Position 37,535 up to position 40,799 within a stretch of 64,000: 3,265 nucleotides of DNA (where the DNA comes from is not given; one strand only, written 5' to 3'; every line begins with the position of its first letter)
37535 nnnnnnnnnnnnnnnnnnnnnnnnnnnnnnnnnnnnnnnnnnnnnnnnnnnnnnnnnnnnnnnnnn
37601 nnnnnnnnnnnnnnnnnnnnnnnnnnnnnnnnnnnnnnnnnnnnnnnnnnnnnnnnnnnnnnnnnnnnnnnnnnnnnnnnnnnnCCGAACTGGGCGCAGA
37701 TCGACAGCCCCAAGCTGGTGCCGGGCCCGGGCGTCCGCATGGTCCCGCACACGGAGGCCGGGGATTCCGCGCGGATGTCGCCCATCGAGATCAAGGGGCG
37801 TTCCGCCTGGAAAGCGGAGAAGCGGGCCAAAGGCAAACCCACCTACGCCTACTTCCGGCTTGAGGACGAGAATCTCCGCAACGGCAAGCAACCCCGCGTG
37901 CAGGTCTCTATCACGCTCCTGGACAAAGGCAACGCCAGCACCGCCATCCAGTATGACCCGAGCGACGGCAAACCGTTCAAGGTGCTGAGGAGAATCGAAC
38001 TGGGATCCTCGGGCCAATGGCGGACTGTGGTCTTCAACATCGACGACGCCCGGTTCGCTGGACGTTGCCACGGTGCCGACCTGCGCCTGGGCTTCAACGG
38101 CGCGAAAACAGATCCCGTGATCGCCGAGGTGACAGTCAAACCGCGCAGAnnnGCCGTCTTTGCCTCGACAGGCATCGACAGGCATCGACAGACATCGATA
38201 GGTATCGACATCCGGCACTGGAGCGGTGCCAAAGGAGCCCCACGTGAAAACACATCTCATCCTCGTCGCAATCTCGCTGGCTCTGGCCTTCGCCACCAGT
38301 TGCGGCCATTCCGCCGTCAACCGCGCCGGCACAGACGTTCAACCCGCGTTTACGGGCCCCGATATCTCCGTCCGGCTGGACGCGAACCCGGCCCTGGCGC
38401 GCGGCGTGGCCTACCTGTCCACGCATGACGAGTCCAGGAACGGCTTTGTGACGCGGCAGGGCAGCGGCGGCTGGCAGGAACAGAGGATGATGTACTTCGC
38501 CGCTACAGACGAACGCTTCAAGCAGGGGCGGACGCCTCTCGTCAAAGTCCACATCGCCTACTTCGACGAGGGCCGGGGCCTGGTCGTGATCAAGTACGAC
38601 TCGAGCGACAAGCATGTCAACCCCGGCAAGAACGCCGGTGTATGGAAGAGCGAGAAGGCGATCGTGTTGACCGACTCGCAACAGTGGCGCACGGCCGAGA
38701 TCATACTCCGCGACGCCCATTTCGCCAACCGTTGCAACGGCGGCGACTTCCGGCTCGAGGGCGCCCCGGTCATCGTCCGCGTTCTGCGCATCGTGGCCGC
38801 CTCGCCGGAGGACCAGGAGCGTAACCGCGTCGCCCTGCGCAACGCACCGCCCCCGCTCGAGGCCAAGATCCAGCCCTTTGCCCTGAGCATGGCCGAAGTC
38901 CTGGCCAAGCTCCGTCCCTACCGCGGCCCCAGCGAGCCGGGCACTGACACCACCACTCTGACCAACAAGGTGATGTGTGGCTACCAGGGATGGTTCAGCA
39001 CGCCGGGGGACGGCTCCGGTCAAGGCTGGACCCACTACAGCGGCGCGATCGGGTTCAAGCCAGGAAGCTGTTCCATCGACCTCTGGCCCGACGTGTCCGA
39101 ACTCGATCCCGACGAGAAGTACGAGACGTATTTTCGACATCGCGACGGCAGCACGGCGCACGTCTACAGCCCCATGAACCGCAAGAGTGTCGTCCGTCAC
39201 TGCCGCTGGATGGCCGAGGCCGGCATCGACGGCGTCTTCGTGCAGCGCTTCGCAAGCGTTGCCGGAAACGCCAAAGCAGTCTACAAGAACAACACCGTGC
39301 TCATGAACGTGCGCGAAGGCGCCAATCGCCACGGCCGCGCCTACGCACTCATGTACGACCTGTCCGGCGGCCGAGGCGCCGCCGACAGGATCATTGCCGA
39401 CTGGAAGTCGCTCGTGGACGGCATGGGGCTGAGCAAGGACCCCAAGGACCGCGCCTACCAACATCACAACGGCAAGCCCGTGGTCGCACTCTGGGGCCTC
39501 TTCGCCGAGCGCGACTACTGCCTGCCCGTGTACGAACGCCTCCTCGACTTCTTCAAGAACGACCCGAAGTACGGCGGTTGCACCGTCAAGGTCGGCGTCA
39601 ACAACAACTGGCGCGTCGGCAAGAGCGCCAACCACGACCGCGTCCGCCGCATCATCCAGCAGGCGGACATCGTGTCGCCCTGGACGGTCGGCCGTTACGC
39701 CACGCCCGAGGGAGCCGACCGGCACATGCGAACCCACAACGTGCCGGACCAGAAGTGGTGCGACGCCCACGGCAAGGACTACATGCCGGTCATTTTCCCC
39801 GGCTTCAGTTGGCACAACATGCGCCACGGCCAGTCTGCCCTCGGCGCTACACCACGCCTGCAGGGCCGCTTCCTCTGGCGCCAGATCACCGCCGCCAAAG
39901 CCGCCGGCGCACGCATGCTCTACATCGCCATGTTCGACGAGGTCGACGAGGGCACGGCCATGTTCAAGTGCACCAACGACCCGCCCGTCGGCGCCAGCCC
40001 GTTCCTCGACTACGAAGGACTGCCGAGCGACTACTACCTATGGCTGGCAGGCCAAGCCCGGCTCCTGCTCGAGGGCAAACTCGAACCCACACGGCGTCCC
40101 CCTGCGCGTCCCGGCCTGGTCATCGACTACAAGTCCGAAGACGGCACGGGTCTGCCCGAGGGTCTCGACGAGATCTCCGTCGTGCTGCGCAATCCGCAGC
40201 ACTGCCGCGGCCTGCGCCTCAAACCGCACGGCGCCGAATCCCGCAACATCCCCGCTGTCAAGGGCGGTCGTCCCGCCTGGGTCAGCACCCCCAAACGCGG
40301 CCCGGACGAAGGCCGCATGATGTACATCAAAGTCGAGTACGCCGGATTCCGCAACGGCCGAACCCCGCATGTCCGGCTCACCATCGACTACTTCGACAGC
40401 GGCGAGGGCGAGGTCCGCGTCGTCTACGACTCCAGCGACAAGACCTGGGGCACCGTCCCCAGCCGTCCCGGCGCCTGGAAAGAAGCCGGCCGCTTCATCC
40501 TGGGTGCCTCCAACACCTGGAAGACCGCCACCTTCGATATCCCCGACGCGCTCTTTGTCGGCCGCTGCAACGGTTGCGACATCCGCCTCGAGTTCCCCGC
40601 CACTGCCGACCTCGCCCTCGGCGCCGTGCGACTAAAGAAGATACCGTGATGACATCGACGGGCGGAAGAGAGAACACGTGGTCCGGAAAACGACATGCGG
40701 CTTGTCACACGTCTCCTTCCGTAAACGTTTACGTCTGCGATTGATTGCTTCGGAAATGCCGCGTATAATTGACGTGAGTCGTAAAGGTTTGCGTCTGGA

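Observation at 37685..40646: Recurrent uncharacterised ~150-aa module fused to a sulfatase and flanking a GH-like core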

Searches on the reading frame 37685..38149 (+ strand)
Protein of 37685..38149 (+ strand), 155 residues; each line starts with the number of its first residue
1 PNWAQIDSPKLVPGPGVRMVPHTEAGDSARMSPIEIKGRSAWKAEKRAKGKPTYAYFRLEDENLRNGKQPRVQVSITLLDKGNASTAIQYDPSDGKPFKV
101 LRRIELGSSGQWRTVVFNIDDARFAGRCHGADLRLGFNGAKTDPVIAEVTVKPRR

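Call 3: search_protein_families(library=pfam, proteins=[window:37685-38149:+], max_evalue=1)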
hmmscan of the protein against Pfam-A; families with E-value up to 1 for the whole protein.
window:37685-38149:+ (155 aa): 0 families

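Call 12: search_solved_structures(query=A1, max_evalue=10)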
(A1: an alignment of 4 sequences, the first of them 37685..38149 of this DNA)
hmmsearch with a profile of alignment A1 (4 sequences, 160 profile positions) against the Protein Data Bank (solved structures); distinct sequences matched with E-value up to 10: 6.
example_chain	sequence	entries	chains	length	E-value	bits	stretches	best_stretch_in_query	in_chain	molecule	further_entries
8c3a_AK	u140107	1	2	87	0.13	15.2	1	19-68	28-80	60S ribosomal protein L37-B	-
7pzy_AK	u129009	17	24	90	0.14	15.1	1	19-68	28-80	Ribosomal protein L37 | 60S ribosomal protein L37-B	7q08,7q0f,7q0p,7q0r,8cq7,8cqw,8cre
8t5b_C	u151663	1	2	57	0.36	13.8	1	62-106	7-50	Integrase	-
5it7_jj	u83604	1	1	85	0.37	13.8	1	21-66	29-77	Ribosomal protein L37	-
6uz7_Bj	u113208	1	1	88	0.39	13.7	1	21-66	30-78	Ribosomal protein L37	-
9spj_l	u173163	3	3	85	0.4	13.7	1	31-71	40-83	Ribosomal protein L37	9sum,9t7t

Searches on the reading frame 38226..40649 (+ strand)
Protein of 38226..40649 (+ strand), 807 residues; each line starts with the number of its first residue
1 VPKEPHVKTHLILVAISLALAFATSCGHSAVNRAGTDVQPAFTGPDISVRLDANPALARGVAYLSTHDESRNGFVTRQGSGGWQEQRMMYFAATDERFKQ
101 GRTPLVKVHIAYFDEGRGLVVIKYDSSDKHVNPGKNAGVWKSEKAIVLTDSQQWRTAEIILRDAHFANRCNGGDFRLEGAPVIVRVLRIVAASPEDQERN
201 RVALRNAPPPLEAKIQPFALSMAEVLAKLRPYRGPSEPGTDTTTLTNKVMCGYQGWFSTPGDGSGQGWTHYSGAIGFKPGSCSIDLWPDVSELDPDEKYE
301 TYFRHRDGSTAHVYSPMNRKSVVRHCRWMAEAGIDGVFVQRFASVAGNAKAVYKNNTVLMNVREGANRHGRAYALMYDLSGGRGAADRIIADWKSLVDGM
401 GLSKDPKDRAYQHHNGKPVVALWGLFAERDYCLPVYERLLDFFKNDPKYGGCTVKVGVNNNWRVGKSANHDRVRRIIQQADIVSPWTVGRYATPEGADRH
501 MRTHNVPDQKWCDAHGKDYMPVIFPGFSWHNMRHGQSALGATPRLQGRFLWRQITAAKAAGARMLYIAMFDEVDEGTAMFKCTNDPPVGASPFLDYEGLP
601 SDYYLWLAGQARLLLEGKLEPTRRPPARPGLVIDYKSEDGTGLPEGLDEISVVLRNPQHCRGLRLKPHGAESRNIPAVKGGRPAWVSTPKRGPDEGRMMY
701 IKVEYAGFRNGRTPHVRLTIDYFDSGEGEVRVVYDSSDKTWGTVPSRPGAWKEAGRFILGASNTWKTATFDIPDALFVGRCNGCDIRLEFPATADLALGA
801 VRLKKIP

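Call 3: search_protein_families(library=pfam, proteins=[window:38226-40649:+], max_evalue=1)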
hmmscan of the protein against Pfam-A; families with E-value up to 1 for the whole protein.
window:38226-40649:+ (807 aa): 3 families
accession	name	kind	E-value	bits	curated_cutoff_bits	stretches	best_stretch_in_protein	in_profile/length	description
PF16317.11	Glyco_hydro_99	-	9.7e-08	31.9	33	1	509-607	235-331/341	Glycosyl hydrolase family 99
PF23552.2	ParB_C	-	0.032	14.1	23.8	1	106-128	18-40/50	ParB dimerisation domain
PF13276.12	HTH_21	-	0.21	12.3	28.1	0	467-486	37-56/60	HTH-like domain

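Call 10: search_protein_families(library=ncbifam, proteins=[window:38226-40649:+], max_evalue=1)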
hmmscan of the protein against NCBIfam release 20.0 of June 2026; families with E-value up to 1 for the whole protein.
window:38226-40649:+ (807 aa): 1 family
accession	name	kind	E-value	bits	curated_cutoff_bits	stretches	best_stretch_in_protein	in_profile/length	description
NF033516.0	transpos_IS3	equivalog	0.086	12.1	160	1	434-512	134-220/369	IS3 family transposase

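Call 11: search_solved_structures(query=window:38226-40649:+, max_evalue=1, show_alignments=1)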
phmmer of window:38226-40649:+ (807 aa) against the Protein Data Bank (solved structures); distinct sequences matched with E-value up to 1: 8.
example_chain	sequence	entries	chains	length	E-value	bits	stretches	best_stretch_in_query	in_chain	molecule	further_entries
4acz_B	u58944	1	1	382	6.6e-06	27.6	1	509-606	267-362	ENDO-ALPHA-MANNOSIDASE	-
4acy_A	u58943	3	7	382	7.8e-06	27.4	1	509-606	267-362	ENDO-ALPHA-MANNOSIDASE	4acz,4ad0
4ad1_A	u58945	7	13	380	0.00059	21.2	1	503-606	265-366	GLYCOSYL HYDROLASE FAMILY 71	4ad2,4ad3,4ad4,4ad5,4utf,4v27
5lyr_A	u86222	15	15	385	0.0006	21.2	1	503-606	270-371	Glycosyl hydrolase family 71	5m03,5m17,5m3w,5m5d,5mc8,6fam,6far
4v28_A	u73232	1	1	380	0.0015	19.8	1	503-606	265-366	GLYCOSYL HYDROLASE FAMILY 71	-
6fwo_A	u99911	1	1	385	0.0016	19.8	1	503-606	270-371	Glycosyl hydrolase family 71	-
5mel_A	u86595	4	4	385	0.0016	19.8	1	503-606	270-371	Glycosyl hydrolase family 71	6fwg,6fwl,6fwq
7luc_D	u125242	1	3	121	0.65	11.1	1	541-598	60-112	01.4B Fab Heavy chain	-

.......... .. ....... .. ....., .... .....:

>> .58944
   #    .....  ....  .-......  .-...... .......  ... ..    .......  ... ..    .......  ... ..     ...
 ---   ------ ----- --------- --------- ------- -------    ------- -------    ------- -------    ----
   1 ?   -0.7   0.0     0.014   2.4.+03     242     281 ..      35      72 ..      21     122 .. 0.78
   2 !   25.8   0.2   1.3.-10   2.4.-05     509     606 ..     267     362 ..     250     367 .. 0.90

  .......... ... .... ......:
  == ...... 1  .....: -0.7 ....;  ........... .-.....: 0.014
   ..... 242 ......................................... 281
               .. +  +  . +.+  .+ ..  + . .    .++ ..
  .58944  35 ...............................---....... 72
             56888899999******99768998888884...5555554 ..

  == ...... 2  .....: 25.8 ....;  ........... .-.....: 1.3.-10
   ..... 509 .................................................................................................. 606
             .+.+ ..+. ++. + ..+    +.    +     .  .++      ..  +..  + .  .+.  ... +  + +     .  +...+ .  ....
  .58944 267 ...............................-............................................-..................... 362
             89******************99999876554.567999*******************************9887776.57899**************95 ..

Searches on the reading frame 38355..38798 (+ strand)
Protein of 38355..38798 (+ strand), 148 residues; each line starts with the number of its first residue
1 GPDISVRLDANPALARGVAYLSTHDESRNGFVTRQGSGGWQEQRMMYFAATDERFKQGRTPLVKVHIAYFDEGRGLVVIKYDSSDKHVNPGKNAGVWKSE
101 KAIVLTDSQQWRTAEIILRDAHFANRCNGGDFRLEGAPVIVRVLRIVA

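Call 3: search_protein_families(library=pfam, proteins=[window:38355-38798:+], max_evalue=1)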
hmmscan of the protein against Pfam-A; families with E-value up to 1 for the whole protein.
window:38355-38798:+ (148 aa): 1 family
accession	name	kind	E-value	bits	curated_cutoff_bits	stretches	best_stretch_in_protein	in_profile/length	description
PF23552.2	ParB_C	-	0.036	14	23.8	1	63-85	18-40/50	ParB dimerisation domain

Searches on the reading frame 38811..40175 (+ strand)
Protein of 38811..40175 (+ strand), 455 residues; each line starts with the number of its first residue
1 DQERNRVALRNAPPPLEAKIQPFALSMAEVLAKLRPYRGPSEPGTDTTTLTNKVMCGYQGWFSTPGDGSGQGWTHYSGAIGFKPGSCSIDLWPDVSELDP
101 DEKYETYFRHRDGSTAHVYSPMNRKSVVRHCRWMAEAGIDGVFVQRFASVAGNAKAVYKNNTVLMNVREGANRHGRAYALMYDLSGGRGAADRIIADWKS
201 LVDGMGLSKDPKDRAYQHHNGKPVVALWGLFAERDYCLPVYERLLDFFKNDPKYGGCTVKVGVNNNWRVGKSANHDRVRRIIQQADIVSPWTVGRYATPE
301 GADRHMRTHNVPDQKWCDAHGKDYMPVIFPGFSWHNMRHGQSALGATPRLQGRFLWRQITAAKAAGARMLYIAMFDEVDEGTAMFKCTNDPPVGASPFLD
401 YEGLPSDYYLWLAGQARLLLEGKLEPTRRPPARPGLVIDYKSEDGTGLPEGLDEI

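Call 55: search_solved_structures(query=A6, max_evalue=1, show_alignments=2)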
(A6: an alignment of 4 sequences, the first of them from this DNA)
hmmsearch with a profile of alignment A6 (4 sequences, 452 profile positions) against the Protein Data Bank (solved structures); distinct sequences matched with E-value up to 1: 9.
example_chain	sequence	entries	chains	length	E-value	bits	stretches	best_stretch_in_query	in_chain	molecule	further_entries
4acy_A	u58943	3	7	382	1.5e-07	33.9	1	314-411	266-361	ENDO-ALPHA-MANNOSIDASE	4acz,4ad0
4acz_B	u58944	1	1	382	1.5e-07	33.8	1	314-411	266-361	ENDO-ALPHA-MANNOSIDASE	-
4ad1_A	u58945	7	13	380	0.0028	19.8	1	312-411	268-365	GLYCOSYL HYDROLASE FAMILY 71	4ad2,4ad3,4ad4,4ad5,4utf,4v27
5lyr_A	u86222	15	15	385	0.0036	19.4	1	312-411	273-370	Glycosyl hydrolase family 71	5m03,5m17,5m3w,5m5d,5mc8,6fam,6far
4v28_A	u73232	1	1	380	0.016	17.3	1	312-411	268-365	GLYCOSYL HYDROLASE FAMILY 71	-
6fwo_A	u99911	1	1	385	0.021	16.9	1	312-411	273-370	Glycosyl hydrolase family 71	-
5mel_A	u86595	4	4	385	0.021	16.8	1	312-411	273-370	Glycosyl hydrolase family 71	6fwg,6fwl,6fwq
6zdc_A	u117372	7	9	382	0.043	15.8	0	316-404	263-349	Glycoprotein endo-alpha-1,2-mannosidase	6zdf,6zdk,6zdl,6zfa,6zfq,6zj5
6zfn_AAA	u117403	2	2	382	0.25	13.3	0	316-404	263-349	Glycoprotein endo-alpha-1,2-mannosidase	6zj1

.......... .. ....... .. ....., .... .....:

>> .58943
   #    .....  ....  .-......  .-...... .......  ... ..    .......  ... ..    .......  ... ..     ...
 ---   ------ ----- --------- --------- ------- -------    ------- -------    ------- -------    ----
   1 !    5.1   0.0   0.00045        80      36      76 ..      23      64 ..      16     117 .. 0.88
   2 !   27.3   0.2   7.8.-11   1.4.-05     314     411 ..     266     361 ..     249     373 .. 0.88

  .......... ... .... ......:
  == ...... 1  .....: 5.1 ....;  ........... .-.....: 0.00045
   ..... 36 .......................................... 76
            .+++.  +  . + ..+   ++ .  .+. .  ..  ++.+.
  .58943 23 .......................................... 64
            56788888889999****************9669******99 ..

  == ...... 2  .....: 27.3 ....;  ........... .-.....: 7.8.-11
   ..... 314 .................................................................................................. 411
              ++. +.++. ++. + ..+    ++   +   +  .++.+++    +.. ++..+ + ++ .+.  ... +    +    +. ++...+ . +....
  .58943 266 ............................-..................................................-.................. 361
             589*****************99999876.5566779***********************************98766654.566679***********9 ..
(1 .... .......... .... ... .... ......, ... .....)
